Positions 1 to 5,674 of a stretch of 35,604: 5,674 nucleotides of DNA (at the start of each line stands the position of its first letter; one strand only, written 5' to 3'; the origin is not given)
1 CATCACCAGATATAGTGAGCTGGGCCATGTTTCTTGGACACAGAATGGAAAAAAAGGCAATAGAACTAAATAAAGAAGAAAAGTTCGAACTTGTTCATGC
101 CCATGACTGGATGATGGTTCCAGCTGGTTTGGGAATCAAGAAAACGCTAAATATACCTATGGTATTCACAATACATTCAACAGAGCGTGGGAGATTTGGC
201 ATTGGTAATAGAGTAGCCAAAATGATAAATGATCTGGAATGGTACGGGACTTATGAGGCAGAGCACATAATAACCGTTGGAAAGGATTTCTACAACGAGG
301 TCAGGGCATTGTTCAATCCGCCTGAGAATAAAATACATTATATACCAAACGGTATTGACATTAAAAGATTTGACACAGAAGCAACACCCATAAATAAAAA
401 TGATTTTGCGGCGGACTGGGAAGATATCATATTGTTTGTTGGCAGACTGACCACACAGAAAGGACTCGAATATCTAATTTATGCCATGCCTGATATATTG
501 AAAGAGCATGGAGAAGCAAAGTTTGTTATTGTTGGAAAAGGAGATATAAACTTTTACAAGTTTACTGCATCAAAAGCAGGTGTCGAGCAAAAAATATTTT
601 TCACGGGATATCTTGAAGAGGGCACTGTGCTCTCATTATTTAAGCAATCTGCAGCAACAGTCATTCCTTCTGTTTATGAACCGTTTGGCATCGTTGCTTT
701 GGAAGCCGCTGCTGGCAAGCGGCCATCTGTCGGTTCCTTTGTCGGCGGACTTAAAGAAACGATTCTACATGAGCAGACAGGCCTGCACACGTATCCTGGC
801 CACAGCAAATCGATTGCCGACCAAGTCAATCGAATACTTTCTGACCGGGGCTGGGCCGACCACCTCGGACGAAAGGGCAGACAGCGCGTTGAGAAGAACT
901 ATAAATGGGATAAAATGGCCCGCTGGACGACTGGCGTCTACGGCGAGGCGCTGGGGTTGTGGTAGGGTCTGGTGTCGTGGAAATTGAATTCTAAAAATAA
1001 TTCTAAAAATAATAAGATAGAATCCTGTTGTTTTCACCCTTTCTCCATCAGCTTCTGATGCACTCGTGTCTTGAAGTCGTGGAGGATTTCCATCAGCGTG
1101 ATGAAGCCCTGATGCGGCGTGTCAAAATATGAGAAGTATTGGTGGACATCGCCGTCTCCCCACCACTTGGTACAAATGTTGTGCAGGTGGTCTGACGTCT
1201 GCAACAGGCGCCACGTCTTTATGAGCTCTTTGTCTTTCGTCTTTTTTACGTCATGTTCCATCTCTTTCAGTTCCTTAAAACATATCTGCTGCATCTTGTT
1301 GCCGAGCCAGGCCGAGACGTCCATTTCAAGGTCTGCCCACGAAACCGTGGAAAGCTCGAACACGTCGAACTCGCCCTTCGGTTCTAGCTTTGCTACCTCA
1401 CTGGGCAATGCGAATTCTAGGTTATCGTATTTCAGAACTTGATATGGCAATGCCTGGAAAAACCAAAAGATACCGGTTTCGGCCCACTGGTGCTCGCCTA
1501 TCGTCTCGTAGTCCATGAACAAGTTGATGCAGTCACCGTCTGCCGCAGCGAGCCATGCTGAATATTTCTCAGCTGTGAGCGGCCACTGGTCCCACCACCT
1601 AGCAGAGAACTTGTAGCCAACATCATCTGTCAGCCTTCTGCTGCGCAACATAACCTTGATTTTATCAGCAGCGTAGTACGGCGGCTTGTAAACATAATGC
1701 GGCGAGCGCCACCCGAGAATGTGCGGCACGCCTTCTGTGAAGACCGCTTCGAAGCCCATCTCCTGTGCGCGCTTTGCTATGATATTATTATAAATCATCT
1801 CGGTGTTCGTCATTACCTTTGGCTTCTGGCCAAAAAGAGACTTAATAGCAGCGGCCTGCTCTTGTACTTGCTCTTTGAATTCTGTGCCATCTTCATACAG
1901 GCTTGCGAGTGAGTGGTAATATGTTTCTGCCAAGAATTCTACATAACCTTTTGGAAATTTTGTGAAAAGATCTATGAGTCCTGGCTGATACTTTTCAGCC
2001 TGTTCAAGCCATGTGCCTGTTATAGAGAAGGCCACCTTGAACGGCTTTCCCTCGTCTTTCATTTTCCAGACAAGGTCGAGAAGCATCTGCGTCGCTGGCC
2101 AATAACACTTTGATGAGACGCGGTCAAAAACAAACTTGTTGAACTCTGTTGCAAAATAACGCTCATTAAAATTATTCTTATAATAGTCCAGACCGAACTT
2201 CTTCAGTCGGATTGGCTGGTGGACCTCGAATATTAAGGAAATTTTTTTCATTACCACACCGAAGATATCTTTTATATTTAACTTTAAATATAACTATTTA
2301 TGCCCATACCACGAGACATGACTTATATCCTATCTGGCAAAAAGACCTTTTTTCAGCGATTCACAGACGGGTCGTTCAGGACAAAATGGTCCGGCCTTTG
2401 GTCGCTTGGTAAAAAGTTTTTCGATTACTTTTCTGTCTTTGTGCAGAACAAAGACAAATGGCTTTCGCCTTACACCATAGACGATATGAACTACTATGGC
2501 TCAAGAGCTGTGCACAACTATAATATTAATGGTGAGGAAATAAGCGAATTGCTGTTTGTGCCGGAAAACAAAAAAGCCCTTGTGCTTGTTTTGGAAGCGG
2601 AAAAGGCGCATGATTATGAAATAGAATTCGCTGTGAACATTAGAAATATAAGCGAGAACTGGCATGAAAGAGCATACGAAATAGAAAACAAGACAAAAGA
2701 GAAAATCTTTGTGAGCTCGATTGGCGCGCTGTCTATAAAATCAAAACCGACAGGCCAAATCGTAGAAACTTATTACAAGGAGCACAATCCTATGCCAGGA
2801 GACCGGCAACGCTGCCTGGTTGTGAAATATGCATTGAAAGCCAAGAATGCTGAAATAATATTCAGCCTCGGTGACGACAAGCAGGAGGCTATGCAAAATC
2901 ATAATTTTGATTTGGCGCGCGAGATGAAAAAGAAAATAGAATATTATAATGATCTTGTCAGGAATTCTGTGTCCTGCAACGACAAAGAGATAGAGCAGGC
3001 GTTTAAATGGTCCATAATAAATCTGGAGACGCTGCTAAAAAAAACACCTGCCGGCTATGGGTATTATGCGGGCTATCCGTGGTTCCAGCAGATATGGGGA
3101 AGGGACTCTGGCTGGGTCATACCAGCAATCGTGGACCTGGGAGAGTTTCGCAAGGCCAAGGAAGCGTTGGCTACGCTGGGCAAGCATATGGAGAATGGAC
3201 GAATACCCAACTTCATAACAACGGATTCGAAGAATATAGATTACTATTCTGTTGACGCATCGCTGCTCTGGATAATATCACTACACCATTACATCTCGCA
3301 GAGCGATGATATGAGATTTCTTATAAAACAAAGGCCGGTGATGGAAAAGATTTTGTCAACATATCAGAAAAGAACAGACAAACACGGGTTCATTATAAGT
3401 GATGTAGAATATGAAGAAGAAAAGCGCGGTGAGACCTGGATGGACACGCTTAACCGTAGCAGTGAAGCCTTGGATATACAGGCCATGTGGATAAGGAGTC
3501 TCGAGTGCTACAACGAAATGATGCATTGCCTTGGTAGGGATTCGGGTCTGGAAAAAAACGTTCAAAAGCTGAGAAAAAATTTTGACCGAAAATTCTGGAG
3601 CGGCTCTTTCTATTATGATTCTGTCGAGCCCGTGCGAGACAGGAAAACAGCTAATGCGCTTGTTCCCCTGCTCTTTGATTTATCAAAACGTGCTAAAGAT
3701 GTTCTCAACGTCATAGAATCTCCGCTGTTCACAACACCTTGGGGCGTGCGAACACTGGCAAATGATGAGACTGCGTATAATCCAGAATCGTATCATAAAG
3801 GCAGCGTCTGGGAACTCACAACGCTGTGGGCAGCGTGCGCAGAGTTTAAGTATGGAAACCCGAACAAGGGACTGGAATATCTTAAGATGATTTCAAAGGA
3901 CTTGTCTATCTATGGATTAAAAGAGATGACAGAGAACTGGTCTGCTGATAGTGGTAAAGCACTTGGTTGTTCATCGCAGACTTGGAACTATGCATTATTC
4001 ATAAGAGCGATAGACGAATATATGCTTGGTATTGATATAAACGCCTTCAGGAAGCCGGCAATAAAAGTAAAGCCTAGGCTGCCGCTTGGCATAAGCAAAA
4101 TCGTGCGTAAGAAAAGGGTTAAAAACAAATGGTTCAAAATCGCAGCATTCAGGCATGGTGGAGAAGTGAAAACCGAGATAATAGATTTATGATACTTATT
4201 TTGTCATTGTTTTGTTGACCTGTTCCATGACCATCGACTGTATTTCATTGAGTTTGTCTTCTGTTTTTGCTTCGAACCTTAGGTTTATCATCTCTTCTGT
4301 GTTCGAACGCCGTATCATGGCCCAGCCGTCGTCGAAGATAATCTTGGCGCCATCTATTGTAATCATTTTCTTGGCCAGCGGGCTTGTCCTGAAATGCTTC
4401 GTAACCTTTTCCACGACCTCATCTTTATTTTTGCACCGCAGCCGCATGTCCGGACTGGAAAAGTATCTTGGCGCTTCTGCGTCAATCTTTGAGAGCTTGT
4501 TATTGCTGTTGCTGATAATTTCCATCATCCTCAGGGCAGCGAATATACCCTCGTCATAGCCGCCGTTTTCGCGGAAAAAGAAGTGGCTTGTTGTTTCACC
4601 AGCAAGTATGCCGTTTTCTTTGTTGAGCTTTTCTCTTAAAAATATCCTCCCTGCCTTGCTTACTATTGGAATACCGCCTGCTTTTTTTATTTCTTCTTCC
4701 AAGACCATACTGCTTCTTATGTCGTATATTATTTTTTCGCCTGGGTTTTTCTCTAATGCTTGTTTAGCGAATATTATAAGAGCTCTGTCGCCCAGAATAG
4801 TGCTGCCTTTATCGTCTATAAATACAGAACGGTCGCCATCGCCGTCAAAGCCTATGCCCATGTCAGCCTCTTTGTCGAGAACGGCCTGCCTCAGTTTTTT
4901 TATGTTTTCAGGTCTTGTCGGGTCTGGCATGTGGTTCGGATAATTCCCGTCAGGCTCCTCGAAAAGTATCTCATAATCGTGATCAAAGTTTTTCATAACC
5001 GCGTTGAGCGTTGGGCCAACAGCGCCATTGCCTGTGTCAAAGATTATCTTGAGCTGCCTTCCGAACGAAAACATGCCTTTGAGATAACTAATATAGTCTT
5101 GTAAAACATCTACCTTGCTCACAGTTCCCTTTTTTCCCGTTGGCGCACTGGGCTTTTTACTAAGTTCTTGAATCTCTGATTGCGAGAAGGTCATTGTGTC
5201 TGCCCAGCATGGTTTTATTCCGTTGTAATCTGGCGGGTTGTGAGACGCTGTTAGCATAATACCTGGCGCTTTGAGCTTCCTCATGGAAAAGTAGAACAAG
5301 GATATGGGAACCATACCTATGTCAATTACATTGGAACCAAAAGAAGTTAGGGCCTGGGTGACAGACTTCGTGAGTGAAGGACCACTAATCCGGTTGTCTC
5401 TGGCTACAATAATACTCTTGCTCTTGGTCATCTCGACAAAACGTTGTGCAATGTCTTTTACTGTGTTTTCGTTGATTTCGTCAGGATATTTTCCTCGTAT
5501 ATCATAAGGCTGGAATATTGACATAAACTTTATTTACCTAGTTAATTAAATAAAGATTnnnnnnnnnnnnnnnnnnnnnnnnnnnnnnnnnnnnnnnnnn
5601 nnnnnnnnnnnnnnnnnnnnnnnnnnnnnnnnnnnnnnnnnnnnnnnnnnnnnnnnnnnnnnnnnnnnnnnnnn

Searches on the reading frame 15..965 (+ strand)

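Call 86: search_protein_families(library=pfam, proteins=[window:15-965:+], max_evalue=0.00001)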
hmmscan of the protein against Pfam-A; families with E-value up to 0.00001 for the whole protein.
window:15-965:+ (316 aa): 6 families
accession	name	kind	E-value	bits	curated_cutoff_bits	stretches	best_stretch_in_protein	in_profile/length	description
PF00534.26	Glycos_transf_1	-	1e-35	123.3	26.4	1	135-291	14-172/172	Glycosyl transferases group 1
PF13692.12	Glyco_trans_1_4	-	2.5e-30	106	27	1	137-277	2-142/142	Glycosyl transferases group 1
PF13439.12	Glyco_transf_4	-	2.3e-18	67.2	28.5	1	14-118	63-170/170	Glycosyltransferase Family 4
PF20706.3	GT4-conflict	-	4.8e-10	39.4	26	1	81-303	146-383/385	Family 4 Glycosyltransferase in conflict systems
PF13579.12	Glyco_trans_4_4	-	1.9e-09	38.5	29.7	1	20-113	68-158/158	Glycosyl transferase 4-like domain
PF08323.17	Glyco_transf_5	-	2e-08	34.7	22.7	1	15-97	118-225/239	Starch synthase catalytic domain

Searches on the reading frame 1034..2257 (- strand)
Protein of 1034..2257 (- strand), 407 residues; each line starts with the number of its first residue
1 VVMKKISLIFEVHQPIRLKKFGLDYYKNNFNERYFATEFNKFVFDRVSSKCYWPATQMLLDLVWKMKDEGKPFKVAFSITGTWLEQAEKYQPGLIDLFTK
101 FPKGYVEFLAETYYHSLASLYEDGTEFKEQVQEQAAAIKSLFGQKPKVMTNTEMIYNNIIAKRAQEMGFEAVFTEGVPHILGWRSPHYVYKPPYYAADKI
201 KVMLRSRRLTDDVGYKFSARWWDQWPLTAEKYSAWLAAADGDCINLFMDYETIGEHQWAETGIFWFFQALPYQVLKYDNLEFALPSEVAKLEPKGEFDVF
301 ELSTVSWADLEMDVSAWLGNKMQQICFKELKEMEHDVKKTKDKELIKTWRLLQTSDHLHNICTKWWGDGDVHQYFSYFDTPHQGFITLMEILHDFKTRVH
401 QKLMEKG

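Call 86: search_protein_families(library=pfam, proteins=[window:1034-2257:-], max_evalue=0.00001)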
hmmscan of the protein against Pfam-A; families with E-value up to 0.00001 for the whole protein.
window:1034-2257:- (407 aa): 1 family
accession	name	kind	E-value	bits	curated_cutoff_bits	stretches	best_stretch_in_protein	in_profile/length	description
PF03065.20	Glyco_hydro_57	-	2.4e-73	247.4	21.2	1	8-294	2-285/291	Glycosyl hydrolase family 57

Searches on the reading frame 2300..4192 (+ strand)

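Call 86: search_protein_families(library=pfam, proteins=[window:2300-4192:+], max_evalue=0.00001)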
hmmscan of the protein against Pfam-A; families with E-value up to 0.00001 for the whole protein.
window:2300-4192:+ (630 aa): 2 families
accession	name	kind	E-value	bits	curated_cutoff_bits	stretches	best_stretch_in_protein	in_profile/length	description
PF06202.20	GDE_C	-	5e-34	118.3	21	1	250-568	13-366/367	Amylo-alpha-1,6-glucosidase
PF22422.2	MGH1-like_GH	-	4.1e-08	33.6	27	1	417-562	202-355/356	Mannosylglycerate hydrolase MGH1-like glycoside hydrolase domain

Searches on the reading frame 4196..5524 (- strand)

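Call 86: search_protein_families(library=pfam, proteins=[window:4196-5524:-], max_evalue=0.00001)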
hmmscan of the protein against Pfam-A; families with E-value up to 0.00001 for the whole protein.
window:4196-5524:- (442 aa): 4 families
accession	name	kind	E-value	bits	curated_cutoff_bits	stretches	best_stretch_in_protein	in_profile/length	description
PF02878.22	PGM_PMM_I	-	1.4e-31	109.4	22.5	1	3-123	3-129/138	Phosphoglucomutase/phosphomannomutase, alpha/beta/alpha domain I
PF02879.22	PGM_PMM_II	-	1.6e-19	70.8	29.3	1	143-240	2-103/103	Phosphoglucomutase/phosphomannomutase, alpha/beta/alpha domain II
PF02880.22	PGM_PMM_III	-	1.3e-17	64.4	20.7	1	245-348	2-108/115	Phosphoglucomutase/phosphomannomutase, alpha/beta/alpha domain III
PF00408.26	PGM_PMM_IV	-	4.5e-12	46.3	23.1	1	360-434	2-67/68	Phosphoglucomutase/phosphomannomutase, C-terminal domain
